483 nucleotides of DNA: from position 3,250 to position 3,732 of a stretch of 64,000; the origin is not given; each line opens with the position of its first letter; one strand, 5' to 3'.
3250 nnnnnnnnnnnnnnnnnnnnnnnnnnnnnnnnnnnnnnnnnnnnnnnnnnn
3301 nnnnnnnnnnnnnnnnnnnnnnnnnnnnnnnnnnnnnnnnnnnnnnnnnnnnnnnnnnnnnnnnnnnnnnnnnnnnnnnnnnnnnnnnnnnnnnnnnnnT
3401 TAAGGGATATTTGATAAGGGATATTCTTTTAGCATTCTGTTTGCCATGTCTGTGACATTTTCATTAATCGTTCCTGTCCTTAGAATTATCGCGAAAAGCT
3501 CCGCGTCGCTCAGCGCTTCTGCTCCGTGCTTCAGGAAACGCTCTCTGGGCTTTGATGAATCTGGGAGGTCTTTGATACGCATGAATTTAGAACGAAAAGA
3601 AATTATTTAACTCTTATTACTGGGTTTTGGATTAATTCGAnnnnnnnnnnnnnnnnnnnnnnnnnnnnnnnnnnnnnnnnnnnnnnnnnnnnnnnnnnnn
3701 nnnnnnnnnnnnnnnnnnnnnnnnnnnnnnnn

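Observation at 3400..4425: DUF4258/DUF2283-like toxin-antitoxin cassette lodged between two paralogous RadC-like 5-prime gene fragments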

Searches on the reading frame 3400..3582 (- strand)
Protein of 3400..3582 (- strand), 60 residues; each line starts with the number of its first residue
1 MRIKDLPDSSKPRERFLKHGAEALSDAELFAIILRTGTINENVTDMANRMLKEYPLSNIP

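Call 3: search_protein_families(library=pfam, proteins=[window:3400-3582:-], max_evalue=1)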
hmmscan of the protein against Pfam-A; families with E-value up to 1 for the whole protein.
window:3400-3582:- (60 aa): 1 family
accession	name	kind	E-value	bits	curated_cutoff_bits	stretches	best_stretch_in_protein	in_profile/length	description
PF20582.4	UPF0758_N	-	1.4e-19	70.4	27.1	1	3-56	1-54/77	UPF0758 N-terminal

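Call 4: search_protein_families(library=ncbifam, proteins=[window:3400-3582:-], max_evalue=1)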
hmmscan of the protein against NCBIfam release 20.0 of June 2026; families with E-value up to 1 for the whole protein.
window:3400-3582:- (60 aa): 2 families
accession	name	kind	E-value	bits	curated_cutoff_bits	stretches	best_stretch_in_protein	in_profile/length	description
TIGR00608.1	radc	subfamily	3.7e-12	46.4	133.85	1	11-53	1-44/218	RadC family protein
NF000642.1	PRK00024.1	equivalog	5.1e-12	45.9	180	1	13-54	1-42/212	RadC family protein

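Call 14: find_homologous_proteins(query=window:3400-3582:-, max_evalue=0.001)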
Query window:3400-3582:- (60 aa): 34 proteins with E <= 0.001 among 34 candidates.
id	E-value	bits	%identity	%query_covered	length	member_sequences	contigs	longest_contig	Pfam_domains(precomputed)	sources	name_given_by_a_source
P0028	3.2e-31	122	100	100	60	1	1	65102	PF20582.5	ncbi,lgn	-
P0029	1.8e-23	98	80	98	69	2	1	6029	PF20582.5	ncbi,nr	ncbi:MAG: hypothetical protein KKC19_03540, partial [Nanoarchaeota archaeon]|nr:hypothetical protein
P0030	1.2e-21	93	76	98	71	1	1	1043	PF20582.5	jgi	-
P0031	1.4e-21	92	79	93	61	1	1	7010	PF20582.5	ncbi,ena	-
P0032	1.4e-20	89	73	98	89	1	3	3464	PF20582.5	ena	-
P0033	2.2e-20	89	80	90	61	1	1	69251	PF20582.5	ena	-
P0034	2.9e-20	88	77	93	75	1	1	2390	PF20582.5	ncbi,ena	-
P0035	6.1e-20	87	71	98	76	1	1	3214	PF20582.5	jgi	jgi:DNA repair protein RadC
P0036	9.3e-20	87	69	98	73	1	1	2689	PF20582.5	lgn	-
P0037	1.4e-19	86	73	98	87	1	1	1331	PF20582.5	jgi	-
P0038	2.1e-19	86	71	98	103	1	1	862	PF20582.5,PF00633.30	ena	-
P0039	3.1e-19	85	68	98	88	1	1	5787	PF20582.5,PF00633.30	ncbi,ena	-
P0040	3.9e-19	85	81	88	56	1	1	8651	PF20582.5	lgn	-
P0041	5.6e-19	84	69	98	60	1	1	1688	PF20582.5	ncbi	ncbi:MAG: UPF0758 domain-containing protein, partial [Nanoarchaeota archaeon]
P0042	6.3e-19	84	69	98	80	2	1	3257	PF20582.5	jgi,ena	-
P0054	9.2e-13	65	89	63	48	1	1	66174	PF20582.5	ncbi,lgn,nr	ncbi:MAG: hypothetical protein Q7S06_01865 [Nanoarchaeota archaeon]|nr:hypothetical protein [Nanoarc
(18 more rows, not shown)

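Call 19: find_encoding_contigs(protein=P0033, flank=6000, max_places=2)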
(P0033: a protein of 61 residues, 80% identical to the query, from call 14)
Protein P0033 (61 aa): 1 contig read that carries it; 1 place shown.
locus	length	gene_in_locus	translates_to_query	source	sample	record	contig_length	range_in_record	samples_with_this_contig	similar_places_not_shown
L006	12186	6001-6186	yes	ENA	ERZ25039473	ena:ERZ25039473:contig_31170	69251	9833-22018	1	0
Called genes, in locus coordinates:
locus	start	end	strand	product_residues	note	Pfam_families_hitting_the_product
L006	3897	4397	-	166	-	-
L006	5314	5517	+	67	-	PF18929:DUF5678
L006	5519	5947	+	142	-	PF13650:Asp_protease_2 (weak)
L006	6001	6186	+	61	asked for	PF20582:UPF0758_N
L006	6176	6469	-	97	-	-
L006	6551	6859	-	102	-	-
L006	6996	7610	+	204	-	PF12705:PDDEXK_1 (weak)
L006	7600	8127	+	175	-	-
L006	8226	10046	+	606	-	PF00122:E1-E2_ATPase, PF00702:Hydrolase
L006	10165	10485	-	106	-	-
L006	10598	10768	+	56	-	-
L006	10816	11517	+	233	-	PF00106:adh_short, PF08659:KR, PF13561:adh_short_C2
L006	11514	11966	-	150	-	-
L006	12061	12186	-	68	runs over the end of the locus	PF04070:DUF378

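Call 20: find_encoding_contigs(protein=P0054, flank=6000, max_places=2)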
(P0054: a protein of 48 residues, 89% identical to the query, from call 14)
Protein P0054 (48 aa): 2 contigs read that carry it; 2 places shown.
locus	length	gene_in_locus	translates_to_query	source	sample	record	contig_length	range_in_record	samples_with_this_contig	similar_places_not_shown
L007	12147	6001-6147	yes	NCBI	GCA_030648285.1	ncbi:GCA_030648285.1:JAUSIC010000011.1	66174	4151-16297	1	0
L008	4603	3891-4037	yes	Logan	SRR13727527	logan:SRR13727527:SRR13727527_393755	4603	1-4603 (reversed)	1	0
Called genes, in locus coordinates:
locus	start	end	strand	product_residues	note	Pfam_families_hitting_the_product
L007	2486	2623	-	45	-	-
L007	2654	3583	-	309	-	PF02661:Fic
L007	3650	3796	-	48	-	-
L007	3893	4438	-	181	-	-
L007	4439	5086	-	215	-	PF12705:PDDEXK_1 (weak)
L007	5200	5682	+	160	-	-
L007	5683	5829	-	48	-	-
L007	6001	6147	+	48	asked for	PF20582:UPF0758_N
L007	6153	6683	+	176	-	PF04002:RadC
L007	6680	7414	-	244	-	PF18735:HEPN_RiboL-PSP (weak)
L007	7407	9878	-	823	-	PF02384:N6_Mtase, PF01170:UPF0020 (weak), PF07669:Eco57I, PF01420:Methylase_S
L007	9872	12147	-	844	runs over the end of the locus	PF13588:HSDR_N_2 (weak), PF00270:DEAD, PF04851:ResIII, PF18766:SWI2_SNF2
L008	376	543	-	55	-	-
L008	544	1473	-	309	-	PF02661:Fic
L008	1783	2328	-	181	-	-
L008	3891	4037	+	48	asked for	PF20582:UPF0758_N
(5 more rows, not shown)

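Call 21: find_encoding_contigs(protein=P0031, flank=6000, max_places=2)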
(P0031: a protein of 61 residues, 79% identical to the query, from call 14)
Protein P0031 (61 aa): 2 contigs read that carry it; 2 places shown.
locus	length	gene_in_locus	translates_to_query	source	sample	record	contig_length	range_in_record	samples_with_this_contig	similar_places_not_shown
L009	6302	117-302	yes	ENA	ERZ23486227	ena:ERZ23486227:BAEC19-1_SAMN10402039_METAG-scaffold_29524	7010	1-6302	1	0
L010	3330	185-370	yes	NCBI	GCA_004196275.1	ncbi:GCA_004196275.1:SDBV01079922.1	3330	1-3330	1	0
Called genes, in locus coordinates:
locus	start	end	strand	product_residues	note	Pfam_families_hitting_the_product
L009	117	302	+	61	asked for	PF20582:UPF0758_N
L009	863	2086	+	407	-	PF13175:AAA_15 (weak), PF02463:SMC_N (faint), PF13304:AAA_21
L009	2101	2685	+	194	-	PF13707:RloB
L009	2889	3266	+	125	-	-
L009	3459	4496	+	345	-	PF02086:MethyltransfD12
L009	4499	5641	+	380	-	PF01555:N6_N4_Mtase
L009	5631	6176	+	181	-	-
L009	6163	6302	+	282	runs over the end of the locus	?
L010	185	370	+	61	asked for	PF20582:UPF0758_N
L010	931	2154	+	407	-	PF13175:AAA_15 (weak), PF02463:SMC_N (faint), PF13304:AAA_21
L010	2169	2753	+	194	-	PF13707:RloB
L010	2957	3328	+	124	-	?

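Call 22: find_encoding_contigs(protein=P0040, flank=6000, max_places=2)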
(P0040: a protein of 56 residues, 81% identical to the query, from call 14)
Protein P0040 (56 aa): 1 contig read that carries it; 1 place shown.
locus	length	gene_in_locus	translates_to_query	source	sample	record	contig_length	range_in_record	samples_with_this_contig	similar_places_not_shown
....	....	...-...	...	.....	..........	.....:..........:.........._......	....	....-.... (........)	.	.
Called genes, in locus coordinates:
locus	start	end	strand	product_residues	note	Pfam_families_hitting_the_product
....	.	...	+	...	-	?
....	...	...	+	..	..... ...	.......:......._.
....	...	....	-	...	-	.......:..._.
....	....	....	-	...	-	-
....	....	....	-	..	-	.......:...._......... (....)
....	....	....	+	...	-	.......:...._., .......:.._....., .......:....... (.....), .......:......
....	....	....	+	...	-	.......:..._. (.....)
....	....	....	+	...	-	-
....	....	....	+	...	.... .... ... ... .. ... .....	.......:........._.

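Call 28: find_related_loci(query=window:3400-3582:-, collection=genome_contigs, flank=8000)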
Query window:3400-3582:- (60 aa) in genome_contigs; peptide patterns used: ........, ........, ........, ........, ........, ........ (x = any residue, [..] = any of these).
599 stretches matched a pattern (row limit reached: there are more); 232 encode a relative of the query (tblastn E <= 1e-3); the best 80 are kept; 80 distinct loci.
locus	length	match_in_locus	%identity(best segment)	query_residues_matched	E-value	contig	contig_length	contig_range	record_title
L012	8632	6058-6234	76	1-59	4e-28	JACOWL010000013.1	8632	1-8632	MAG: Candidatus Pacearchaeota archaeon isolate NC_groundwater_125_Ag_B-0.1um_31_18 S3_GD2017_2_B1_scaffold_7520, whole g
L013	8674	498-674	78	1-59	2e-27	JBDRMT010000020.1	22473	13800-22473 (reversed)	MAG: archaeon isolate MEGAHIT-group-1.845 k141_10714337, whole genome shotgun sequence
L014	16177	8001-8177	75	1-59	5e-27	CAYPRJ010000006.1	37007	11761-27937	MAG TPA_asm: Candidatus Woesearchaeota archaeon isolate SRP141376_co1_231 genome assembly, contig: NODE_2641_length_3700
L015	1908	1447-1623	75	1-59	5e-27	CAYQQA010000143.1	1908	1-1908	MAG TPA_asm: Candidatus Woesearchaeota archaeon isolate SRP141376_co3_6 genome assembly, contig: NODE_145919_length_1908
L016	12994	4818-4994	73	1-59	9e-27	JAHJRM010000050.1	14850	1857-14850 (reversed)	MAG: Nanoarchaeota archaeon isolate OS_PC_MetaG.mb.152 OS_PC_MetaG.mb.152_k141_212544, whole genome shotgun sequence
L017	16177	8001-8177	75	1-59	8e-27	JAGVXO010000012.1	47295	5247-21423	Candidatus Pacearchaeota archaeon isolate RIFOXYB1_FULL_32_14 rifoxyb1_full_scaffold_640, whole genome shotgun sequence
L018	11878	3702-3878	78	1-59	2e-26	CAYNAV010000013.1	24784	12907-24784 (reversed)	MAG TPA_asm: Candidatus Woesearchaeota archaeon isolate SRP178699_co1_438 genome assembly, contig: NODE_2280_length_2478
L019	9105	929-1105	73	1-59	1e-25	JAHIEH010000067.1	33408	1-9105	MAG: Nanoarchaeota archaeon isolate KR11_0.1_MetaG.mb.113 KR11_0.1_MetaG.mb.113_k141_912522, whole genome shotgun sequen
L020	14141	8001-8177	71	1-59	1e-25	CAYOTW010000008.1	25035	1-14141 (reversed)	MAG TPA_asm: Candidatus Woesearchaeota archaeon isolate SRP332253_co1_15 genome assembly, contig: NODE_2996_length_25035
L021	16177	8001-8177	69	1-59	2e-25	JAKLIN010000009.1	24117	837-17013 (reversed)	MAG: Nanoarchaeota archaeon isolate RA.bin88 RA.bin88_9, whole genome shotgun sequence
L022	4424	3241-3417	68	1-59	5e-25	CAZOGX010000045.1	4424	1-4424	MAG TPA_asm: Candidatus Woesearchaeota archaeon isolate SRP170004_co1_557 genome assembly, contig: NODE_32885_length_442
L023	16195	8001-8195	66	1-59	1e-24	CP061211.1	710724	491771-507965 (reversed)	MAG: Candidatus Pacearchaeota archaeon isolate Pace33H chromosome, complete genome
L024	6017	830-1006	64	1-59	1e-22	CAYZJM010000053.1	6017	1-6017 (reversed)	MAG TPA_asm: Candidatus Woesearchaeota archaeon isolate binchicken_co77_188 genome assembly, contig: NODE_13855_length_6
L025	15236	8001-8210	61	1-59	1e-21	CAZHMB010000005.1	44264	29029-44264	MAG TPA_asm: Candidatus Woesearchaeota archaeon isolate SRP104257_co1_162 genome assembly, contig: NODE_237_length_44264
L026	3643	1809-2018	57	1-59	1e-19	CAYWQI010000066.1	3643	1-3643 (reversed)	MAG TPA_asm: Candidatus Woesearchaeota archaeon isolate SRP252850_co1_44 genome assembly, contig: NODE_46702_length_3643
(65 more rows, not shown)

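Call 35: search_protein_families(library=pfam, proteins=[L024:1587-1751:+, L024:1748-1987:+, L024:513-722:-, L024:2104-2274:+, L006:6176-6472:-, L006:6551-6859:-, L015:281-742:-, L015:784-1365:-], max_evalue=1)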
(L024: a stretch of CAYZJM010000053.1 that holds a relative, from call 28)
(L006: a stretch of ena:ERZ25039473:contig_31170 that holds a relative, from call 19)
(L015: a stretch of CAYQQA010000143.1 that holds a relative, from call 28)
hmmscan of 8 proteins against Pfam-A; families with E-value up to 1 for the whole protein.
L024:1587-1751:+ (54 aa): 1 family
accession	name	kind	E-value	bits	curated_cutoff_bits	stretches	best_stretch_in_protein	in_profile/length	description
PF11886.13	TOC159_MAD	-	0.067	12.6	25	1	3-30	7-35/267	Translocase of chloroplast 159/132, membrane anchor domain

L024:1748-1987:+ (79 aa): 0 families

L024:513-722:- (69 aa): 1 family
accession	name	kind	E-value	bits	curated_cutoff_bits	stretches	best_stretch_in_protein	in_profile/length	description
PF04014.23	MazE_antitoxin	-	1.5e-08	34.9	24.7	1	5-47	3-46/48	Antidote-toxin recognition MazE, bacterial antitoxin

L024:2104-2274:+ (56 aa): 0 families

L006:6176-6472:- (98 aa): 1 family
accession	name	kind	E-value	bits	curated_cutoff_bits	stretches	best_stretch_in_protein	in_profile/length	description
PF20293.4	MC6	-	0.062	13.7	27.2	1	35-74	29-73/76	ABC-three component (ABC-3C) system Middle Component 6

L006:6551-6859:- (102 aa): 5 families
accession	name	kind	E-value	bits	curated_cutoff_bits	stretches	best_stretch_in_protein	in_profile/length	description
PF02537.21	CRCB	-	0.011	16.5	32.9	1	10-74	2-60/103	CrcB-like protein, Camphor Resistance (CrcB)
PF04082.23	Fungal_trans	-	0.071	12.6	23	1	32-69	148-184/262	Fungal specific transcription factor domain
PF16085.10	Phage_holin_3_5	-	0.19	12.3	27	1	12-91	20-102/113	Bacteriophage holin Hol, superfamily III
PF00957.27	Synaptobrevin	-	0.28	11.5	26.4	1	29-60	53-84/89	Synaptobrevin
PF05781.17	MRVI1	-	0.34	10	27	1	31-61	468-498/533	MRVI1 protein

L015:281-742:- (153 aa): 1 family
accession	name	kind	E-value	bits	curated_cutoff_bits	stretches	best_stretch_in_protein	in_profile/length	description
PF20794.3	bPH_7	-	0.041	13.9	25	1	7-87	34-113/135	Bacterial PH domain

L015:784-1365:- (193 aa): 2 families
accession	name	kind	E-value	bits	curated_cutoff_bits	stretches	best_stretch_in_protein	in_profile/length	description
PF17292.8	POB3_N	-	0.014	16.3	23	1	136-187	20-70/93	POB3-like N-terminal PH domain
PF18247.6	AvrM_N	-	0.13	12.7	25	1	123-152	17-45/65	Flax-rust effector AvrM N-terminal domain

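Call 37: search_protein_representatives(protein=window:3400-3582:-)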
Query: 60 residues. Proteins with E-value up to 0.001 (for the whole library): 4275; up to 1e-10: 41; up to 1e-30: 0. The best 150 are listed.
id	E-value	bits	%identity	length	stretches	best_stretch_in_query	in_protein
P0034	9.2e-21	88.2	75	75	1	1-57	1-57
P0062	2.2e-19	83.9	75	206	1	1-56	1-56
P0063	1.1e-18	81.7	71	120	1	1-56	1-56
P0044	3.5e-18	80.1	72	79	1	1-54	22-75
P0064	6.1e-18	79.4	73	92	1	1-56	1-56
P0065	1.4e-17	78.3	69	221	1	1-59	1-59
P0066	2.7e-17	77.4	68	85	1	1-57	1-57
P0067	3.9e-17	76.9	74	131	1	1-57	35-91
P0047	6.5e-17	76.2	87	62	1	1-45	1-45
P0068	2.3e-16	74.5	64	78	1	1-56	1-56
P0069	5.0e-16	73.4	65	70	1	1-55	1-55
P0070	3.0e-15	71.0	46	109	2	1-54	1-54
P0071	2.6e-14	68.1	61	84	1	1-57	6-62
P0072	7.1e-14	66.7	65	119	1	3-56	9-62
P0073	1.0e-13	66.2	61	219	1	1-57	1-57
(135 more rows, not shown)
